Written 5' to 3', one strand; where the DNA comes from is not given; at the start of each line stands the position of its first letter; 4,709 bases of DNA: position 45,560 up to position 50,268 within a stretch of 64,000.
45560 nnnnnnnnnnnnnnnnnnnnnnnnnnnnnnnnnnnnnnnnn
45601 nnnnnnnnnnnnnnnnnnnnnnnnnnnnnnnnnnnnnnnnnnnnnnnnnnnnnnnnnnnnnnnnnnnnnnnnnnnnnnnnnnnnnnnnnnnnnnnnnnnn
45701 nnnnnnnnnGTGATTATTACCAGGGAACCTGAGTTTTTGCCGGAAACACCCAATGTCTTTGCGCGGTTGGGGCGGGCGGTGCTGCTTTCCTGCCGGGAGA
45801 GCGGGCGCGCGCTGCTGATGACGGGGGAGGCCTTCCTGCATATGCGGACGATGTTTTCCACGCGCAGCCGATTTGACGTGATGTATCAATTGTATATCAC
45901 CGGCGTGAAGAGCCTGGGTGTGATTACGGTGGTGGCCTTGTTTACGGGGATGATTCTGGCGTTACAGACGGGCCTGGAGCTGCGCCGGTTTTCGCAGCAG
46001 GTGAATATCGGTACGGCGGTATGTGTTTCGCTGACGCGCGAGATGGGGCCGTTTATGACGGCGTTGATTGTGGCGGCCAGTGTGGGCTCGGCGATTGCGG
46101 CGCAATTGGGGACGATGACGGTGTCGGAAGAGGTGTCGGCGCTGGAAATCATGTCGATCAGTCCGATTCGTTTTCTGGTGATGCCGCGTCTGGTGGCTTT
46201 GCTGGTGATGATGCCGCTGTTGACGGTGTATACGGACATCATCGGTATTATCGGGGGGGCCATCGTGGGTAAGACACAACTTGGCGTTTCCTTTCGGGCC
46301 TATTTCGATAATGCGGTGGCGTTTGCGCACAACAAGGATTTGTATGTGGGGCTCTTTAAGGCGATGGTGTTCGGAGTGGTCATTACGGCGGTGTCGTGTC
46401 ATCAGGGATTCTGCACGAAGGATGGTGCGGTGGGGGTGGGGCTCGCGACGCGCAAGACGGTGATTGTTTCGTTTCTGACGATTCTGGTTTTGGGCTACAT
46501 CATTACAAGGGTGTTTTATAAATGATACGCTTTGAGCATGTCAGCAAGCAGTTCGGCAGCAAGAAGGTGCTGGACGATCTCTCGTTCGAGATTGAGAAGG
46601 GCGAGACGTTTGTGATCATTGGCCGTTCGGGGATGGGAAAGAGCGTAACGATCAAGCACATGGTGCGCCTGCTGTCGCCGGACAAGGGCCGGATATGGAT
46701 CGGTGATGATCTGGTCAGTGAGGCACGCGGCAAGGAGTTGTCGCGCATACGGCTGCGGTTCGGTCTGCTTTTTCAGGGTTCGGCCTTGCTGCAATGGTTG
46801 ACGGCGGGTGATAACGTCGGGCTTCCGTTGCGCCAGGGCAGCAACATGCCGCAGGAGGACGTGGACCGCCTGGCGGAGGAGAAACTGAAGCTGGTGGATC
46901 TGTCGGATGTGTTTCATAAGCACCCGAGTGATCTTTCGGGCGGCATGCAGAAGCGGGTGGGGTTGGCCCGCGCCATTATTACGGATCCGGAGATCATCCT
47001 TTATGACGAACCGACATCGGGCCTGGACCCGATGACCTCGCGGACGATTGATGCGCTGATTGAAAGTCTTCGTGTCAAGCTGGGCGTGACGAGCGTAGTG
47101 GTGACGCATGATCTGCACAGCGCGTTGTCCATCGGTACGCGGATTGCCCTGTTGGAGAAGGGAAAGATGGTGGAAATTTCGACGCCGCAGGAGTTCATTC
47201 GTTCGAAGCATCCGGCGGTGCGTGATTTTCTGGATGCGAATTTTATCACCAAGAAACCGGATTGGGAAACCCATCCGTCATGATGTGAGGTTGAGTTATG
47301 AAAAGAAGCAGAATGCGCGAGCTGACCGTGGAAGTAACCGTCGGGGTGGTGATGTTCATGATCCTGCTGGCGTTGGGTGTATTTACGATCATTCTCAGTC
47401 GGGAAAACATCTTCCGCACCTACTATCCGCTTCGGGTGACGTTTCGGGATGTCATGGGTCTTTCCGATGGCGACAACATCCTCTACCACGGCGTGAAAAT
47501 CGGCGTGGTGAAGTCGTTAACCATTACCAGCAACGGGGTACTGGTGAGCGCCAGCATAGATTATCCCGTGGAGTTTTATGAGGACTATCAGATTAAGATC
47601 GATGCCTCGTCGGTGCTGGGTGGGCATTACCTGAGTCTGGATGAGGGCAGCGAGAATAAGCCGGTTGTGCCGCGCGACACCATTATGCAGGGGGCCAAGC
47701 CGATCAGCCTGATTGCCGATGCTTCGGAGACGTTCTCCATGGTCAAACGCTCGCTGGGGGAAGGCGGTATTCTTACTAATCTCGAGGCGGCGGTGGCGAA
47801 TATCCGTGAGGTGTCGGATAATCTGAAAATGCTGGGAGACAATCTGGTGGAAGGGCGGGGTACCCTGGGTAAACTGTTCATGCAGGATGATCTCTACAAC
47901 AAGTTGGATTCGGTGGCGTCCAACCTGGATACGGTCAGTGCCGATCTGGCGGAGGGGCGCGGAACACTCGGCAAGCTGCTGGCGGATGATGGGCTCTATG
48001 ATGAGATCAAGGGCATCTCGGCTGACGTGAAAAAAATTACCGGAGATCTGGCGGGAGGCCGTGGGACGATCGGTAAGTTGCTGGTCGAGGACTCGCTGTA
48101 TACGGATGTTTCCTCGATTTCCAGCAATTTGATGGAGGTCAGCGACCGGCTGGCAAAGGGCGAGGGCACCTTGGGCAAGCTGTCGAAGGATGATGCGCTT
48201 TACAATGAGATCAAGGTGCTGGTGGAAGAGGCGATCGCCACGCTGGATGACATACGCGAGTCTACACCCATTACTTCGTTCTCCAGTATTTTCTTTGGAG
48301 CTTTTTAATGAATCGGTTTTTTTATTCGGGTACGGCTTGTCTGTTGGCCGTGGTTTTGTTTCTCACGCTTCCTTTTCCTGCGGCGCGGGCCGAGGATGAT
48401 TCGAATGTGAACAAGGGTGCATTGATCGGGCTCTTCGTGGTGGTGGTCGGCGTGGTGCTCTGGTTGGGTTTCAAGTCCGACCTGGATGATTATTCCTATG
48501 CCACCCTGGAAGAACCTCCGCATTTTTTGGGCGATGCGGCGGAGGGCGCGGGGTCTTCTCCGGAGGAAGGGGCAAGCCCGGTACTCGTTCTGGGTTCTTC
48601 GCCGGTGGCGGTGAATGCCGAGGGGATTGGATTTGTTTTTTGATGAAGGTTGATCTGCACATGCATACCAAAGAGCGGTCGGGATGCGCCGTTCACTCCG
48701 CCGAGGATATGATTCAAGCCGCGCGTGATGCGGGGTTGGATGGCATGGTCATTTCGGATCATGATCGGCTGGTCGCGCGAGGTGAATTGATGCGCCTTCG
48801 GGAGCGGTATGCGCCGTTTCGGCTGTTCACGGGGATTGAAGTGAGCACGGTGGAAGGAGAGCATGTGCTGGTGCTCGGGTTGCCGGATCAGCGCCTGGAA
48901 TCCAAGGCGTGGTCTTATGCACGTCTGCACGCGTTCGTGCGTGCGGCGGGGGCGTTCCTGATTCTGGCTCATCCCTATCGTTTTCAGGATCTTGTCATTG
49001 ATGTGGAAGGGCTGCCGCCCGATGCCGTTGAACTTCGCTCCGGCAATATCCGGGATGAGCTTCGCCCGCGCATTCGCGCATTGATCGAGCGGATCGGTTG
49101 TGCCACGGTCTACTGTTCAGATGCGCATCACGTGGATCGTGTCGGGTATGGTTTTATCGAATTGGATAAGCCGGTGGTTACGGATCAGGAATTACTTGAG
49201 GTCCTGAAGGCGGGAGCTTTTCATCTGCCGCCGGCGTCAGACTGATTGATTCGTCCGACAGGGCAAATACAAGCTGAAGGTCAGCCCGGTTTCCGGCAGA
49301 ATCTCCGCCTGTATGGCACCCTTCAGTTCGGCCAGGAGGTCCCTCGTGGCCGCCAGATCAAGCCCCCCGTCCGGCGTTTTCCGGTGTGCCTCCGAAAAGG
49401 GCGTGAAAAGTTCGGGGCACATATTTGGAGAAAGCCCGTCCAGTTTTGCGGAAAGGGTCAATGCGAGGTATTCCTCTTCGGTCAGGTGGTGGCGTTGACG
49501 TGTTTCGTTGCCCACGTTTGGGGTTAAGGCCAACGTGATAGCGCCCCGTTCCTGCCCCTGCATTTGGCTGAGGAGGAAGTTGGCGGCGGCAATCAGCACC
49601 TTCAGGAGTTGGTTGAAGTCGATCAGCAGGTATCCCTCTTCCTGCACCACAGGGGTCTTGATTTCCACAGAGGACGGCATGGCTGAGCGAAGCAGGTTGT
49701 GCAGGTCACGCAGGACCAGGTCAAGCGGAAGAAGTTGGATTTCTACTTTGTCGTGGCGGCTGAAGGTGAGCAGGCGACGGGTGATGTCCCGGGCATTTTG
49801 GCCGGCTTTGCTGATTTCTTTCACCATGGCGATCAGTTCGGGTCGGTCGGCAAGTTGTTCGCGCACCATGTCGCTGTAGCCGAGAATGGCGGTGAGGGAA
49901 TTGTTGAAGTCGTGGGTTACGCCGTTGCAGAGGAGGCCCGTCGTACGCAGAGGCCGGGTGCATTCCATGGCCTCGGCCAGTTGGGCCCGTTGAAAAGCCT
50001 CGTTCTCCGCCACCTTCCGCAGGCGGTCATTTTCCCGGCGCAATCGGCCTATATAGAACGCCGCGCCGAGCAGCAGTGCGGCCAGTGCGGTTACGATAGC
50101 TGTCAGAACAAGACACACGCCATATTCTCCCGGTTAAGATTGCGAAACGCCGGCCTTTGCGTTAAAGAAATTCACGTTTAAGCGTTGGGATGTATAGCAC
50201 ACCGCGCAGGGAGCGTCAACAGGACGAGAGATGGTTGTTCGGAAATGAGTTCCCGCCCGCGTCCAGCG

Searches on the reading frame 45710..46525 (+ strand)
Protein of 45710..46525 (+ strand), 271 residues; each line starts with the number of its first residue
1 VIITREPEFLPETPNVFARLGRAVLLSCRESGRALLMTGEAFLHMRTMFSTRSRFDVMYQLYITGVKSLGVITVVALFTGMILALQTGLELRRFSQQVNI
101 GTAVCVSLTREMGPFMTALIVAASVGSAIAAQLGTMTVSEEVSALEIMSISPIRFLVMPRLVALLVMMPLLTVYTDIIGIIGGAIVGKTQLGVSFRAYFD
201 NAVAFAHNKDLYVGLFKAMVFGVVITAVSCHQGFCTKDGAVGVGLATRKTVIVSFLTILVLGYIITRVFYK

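Call 9: search_protein_families(library=pfam, proteins=[window:45710-46525:+], max_evalue=0.01)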
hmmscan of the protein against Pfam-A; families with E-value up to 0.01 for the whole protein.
window:45710-46525:+ (271 aa): 1 family
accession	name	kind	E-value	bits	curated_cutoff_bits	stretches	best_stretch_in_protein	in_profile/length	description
PF02405.21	MlaE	-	2.7e-70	236.7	22.5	1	58-266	2-210/212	Permease MlaE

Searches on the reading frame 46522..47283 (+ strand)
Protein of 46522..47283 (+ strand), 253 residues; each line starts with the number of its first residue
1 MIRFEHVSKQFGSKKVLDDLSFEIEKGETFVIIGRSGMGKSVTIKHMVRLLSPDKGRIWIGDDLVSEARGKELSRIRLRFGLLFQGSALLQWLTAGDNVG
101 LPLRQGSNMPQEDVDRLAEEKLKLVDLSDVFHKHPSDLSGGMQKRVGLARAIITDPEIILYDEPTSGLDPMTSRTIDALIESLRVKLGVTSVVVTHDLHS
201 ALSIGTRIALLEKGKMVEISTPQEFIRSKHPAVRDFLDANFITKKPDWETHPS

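Call 9: search_protein_families(library=pfam, proteins=[window:46522-47283:+], max_evalue=0.01)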
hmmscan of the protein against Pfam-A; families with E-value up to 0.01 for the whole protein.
window:46522-47283:+ (253 aa): 4 families
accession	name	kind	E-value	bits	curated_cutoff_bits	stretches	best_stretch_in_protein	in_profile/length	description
PF00005.33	ABC_tran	-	2.3e-30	106.4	25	1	17-166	1-137/137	ABC transporter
PF13304.12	AAA_21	-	0.00013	22.6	27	0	135-198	235-300/304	AAA domain, putative AbiEii toxin, Type IV TA system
PF13191.12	AAA_16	-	0.0061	17.5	32.6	1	27-96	24-85/167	AAA ATPase domain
PF13555.12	AAA_29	-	0.0079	16.4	27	0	20-55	15-50/61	P-loop containing region of AAA domain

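Call 22: find_encoding_contigs(protein=window:46522-47283:+, flank=10000, max_places=6)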
Protein window:46522-47283:+ (253 aa): 2 contigs read that carry it; 2 places shown.
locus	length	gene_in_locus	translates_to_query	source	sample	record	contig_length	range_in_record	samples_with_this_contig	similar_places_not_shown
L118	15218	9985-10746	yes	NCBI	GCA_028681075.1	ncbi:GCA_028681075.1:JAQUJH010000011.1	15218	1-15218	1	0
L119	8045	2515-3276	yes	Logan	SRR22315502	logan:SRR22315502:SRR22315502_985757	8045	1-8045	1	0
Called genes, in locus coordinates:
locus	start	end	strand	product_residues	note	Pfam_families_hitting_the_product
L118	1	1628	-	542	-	PF00873:ACR_tran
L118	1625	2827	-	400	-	PF25917:BSH_RND (weak)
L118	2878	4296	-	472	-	PF02321:OEP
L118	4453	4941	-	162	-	-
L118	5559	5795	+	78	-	-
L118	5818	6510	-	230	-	PF14353:CpXC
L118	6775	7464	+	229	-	-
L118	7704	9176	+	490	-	-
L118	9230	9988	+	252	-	PF02405:MlaE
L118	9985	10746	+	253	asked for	PF00005:ABC_tran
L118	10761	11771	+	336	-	PF02470:MlaD, PF28544:Helical_needle (faint)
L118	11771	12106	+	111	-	-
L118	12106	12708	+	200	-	PF02811:PHP (weak), PF13263:PHP_C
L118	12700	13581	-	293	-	PF00512:HisKA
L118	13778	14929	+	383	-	PF00512:HisKA, PF02518:HATPase_c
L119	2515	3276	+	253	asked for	PF00005:ABC_tran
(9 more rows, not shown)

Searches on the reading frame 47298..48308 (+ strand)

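Call 9: search_protein_families(library=pfam, proteins=[window:47298-48308:+], max_evalue=0.01)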
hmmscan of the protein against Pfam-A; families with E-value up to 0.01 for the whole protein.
window:47298-48308:+ (336 aa): 1 family
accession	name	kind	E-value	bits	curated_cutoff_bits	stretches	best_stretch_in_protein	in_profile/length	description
PF02470.25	MlaD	-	6.1e-15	55.7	25.1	1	42-117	2-81/81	MlaD protein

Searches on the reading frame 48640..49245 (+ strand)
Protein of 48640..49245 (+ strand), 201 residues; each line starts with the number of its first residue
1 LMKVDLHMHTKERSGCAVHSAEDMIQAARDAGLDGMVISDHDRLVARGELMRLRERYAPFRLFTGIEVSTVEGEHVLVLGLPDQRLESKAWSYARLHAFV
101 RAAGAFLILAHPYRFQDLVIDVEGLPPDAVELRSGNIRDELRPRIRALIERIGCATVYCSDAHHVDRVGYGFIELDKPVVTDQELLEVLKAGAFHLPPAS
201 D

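Call 9: search_protein_families(library=pfam, proteins=[window:48640-49245:+], max_evalue=0.01)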
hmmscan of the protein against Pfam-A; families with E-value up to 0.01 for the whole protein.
window:48640-49245:+ (201 aa): 3 families
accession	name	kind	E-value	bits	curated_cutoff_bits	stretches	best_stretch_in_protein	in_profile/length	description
PF13263.12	PHP_C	-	4.2e-07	29.9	21.3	1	145-193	7-55/56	PHP-associated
PF02811.25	PHP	-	3.5e-06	27.9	26.4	1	5-71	1-66/164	PHP domain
PF19799.5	DUF6282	-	0.0065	16.6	26.8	1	4-68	3-66/196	Family of unknown function (DUF6282)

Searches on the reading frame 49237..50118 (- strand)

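Call 9: search_protein_families(library=pfam, proteins=[window:49237-50118:-], max_evalue=0.01)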
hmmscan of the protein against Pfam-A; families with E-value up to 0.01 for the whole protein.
window:49237-50118:- (293 aa): 2 families
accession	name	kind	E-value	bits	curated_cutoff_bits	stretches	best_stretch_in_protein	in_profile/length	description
PF00512.31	HisKA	-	9.2e-09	35.7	26.9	1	66-123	8-64/66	His Kinase A (phospho-acceptor) domain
PF02518.31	HATPase_c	-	2.9e-05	24.9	26.4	1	215-287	35-109/111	Histidine kinase-, DNA gyrase B-, and HSP90-like ATPase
